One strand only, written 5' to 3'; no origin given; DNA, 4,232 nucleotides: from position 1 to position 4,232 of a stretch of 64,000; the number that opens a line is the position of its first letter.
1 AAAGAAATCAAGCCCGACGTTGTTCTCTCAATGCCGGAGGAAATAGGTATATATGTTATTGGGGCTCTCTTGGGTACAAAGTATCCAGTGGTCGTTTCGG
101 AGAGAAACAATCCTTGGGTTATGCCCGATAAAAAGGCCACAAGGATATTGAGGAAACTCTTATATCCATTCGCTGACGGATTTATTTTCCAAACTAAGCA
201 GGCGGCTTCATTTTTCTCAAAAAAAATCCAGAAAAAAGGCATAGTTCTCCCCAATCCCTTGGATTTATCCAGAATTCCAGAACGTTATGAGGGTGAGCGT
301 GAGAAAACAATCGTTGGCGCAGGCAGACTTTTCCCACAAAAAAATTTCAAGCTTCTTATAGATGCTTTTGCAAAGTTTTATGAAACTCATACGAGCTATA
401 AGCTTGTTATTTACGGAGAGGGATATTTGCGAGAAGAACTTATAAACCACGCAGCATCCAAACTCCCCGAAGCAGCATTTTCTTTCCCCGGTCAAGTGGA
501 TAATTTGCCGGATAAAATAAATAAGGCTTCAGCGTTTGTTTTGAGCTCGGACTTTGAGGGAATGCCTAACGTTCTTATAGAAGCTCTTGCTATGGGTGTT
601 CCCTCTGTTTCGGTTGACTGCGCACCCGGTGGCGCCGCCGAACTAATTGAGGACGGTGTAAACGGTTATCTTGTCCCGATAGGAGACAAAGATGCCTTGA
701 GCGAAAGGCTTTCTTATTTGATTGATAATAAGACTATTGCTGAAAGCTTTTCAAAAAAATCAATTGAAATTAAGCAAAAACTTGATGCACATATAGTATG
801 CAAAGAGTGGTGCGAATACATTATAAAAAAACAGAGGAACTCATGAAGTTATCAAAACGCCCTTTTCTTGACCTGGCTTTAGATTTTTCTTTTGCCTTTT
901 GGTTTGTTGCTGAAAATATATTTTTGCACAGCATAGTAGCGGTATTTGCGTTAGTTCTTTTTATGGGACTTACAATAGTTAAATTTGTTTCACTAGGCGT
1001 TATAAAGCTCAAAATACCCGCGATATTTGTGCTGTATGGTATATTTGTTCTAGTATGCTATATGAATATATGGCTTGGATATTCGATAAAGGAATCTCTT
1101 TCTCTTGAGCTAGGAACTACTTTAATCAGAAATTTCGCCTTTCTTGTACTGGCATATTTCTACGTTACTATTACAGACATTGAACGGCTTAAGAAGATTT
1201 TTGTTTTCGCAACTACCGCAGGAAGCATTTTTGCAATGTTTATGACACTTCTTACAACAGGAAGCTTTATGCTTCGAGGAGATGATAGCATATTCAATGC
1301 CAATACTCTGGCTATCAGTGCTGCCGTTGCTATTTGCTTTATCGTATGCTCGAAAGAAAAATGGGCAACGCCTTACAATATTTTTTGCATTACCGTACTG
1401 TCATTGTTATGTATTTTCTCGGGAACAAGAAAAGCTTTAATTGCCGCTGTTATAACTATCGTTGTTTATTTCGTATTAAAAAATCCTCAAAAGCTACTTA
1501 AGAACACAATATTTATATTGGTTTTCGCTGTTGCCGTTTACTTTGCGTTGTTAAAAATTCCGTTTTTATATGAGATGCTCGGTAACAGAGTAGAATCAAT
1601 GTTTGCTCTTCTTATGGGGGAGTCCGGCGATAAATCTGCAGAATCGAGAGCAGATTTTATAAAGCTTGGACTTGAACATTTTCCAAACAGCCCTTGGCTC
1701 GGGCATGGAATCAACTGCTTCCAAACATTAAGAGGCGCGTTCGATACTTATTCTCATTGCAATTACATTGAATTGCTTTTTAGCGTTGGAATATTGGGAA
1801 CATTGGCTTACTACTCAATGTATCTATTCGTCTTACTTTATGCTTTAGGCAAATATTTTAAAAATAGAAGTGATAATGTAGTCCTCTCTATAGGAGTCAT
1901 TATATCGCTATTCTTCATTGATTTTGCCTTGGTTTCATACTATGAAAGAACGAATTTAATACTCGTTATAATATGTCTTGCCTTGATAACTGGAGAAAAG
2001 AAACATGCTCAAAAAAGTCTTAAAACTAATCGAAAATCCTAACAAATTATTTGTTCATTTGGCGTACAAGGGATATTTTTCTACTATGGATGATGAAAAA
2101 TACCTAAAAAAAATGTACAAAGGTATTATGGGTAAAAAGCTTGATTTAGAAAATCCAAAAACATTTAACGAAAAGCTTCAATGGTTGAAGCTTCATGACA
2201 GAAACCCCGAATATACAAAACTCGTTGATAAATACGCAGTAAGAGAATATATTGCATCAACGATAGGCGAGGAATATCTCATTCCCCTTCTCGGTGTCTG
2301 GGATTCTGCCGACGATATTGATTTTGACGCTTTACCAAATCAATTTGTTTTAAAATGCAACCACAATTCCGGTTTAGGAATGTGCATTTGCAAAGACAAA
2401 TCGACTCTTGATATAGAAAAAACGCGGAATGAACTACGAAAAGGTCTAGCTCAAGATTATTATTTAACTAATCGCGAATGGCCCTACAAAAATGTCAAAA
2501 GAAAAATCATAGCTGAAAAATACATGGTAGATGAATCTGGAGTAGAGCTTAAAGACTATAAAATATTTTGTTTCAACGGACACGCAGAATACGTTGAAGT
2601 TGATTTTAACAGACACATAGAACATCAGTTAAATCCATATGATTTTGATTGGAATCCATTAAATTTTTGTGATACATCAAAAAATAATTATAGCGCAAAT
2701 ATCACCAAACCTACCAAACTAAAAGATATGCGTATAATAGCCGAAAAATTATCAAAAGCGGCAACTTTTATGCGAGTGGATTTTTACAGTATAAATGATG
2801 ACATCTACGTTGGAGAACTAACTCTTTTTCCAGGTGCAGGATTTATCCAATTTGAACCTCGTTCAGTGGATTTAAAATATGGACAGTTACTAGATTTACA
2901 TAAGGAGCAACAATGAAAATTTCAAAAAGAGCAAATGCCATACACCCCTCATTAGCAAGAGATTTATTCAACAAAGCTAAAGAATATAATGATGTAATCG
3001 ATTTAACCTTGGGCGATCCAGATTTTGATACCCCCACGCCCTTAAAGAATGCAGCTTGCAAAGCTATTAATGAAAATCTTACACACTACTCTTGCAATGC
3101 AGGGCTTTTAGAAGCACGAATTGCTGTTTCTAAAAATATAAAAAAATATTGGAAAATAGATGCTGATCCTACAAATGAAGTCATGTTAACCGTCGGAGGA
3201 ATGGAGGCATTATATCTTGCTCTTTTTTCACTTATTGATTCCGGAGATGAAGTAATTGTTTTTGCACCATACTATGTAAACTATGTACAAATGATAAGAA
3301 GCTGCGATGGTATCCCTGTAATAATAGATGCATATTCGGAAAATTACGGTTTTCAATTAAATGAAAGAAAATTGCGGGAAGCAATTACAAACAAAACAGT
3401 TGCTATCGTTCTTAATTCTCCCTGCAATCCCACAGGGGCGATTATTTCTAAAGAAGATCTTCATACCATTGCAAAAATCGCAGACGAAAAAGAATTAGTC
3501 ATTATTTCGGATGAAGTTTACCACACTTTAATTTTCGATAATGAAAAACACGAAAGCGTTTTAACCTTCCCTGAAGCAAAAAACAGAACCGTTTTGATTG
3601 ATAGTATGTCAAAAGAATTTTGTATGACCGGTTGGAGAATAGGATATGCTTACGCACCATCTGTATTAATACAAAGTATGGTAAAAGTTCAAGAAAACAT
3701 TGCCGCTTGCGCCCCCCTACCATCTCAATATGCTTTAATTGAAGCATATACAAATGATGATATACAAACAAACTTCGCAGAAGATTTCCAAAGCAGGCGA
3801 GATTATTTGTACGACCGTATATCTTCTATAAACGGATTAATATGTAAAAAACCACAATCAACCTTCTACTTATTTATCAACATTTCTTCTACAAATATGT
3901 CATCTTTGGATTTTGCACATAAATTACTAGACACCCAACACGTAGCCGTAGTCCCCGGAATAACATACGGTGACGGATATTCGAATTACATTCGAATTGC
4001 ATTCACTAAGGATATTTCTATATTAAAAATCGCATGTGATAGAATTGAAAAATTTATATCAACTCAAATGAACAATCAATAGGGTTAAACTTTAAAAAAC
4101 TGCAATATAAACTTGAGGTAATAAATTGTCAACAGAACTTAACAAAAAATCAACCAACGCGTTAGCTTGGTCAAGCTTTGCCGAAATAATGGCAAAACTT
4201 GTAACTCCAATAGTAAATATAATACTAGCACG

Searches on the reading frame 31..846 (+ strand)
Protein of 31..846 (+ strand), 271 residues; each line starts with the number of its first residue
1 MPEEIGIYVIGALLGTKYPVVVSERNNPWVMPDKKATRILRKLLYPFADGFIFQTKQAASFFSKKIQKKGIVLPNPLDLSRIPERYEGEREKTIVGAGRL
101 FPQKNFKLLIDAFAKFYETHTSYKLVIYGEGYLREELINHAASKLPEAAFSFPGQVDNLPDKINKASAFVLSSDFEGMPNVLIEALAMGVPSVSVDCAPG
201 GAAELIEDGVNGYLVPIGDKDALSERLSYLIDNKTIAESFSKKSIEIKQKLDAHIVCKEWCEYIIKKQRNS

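Call 96: search_protein_families(library=pfam, proteins=[window:31-846:+], max_evalue=0.00001)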
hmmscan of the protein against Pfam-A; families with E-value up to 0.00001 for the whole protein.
window:31-846:+ (271 aa): 2 families
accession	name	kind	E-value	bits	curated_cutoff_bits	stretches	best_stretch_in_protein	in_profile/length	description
PF00534.26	Glycos_transf_1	-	3.8e-34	118.1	26.4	1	89-244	13-169/172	Glycosyl transferases group 1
PF13692.12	Glyco_trans_1_4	-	1.9e-31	109.7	27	1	92-233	2-142/142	Glycosyl transferases group 1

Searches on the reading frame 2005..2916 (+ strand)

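Call 96: search_protein_families(library=pfam, proteins=[window:2005-2916:+], max_evalue=0.00001)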
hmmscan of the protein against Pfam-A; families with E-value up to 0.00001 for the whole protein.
window:2005-2916:+ (303 aa): 1 family
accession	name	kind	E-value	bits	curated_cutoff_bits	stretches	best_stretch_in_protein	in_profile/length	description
PF14305.11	ATPgrasp_TupA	-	4.4e-74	249.5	25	1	56-295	1-239/241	TupA-like ATPgrasp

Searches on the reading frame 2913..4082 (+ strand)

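Call 96: search_protein_families(library=pfam, proteins=[window:2913-4082:+], max_evalue=0.00001)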
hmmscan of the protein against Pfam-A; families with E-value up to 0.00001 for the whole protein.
window:2913-4082:+ (389 aa): 3 families
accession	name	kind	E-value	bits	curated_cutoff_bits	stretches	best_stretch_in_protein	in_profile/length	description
PF00155.27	Aminotran_1_2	-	3.7e-61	207.7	19.7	1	27-378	2-361/361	Aminotransferase class I and II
PF01041.23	DegT_DnrJ_EryC1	-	1.3e-09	38.2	19.8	1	95-200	47-145/360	DegT/DnrJ/EryC1/StrS aminotransferase family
PF01053.26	Cys_Met_Meta_PP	-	1e-07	31.3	27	1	88-205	68-178/381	Cys/Met metabolism PLP-dependent enzyme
